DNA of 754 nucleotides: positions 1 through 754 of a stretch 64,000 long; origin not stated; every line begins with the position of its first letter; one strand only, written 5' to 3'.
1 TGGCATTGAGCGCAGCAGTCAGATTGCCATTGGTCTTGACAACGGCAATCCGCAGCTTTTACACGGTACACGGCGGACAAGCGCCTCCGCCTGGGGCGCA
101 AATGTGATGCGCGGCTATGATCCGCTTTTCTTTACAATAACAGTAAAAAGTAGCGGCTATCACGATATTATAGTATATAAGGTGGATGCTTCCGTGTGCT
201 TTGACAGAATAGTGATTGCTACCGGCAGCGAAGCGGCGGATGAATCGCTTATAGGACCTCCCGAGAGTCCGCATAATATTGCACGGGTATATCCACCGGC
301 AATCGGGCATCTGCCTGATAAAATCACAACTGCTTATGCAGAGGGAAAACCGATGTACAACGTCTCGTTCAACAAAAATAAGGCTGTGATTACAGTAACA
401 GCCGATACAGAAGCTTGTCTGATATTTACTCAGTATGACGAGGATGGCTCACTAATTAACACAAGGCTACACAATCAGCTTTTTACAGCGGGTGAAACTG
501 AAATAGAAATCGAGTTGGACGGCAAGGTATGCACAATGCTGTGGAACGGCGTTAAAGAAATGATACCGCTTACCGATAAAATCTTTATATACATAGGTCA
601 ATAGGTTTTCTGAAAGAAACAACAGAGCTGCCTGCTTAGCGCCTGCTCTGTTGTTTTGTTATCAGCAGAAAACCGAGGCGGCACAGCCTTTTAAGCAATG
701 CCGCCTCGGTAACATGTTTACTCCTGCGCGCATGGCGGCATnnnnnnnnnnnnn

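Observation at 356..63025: Unassigned 70-90 aa module at the extreme C-terminus of five unrelated large secreted proteins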

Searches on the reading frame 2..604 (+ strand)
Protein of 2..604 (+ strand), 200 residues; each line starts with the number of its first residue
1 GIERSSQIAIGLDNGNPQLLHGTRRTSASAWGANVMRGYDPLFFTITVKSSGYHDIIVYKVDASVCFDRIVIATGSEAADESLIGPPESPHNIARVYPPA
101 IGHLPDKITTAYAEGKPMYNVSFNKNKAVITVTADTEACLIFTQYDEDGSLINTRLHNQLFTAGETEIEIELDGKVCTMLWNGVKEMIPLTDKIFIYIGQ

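Call 7: search_protein_families(library=pfam, proteins=[window:2-604:+], max_evalue=0.1)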
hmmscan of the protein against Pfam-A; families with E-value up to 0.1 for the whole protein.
window:2-604:+ (200 aa): 2 families
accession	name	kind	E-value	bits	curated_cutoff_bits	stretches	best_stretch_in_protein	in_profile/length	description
PF17829.7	GH115_C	-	2.9e-10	40.7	24.1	1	4-88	86-172/172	Glycosyl hydrolase family 115 C-terminal domain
PF07550.17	Shr-like_HID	-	0.038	14.9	22.3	0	129-174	28-71/82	Heme-binding protein Shr-like, Hb-interacting domain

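Call 15: search_protein_families(library=ncbifam, proteins=[window:2-604:+], max_evalue=1)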
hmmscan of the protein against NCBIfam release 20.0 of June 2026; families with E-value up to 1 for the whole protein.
window:2-604:+ (200 aa): 0 families
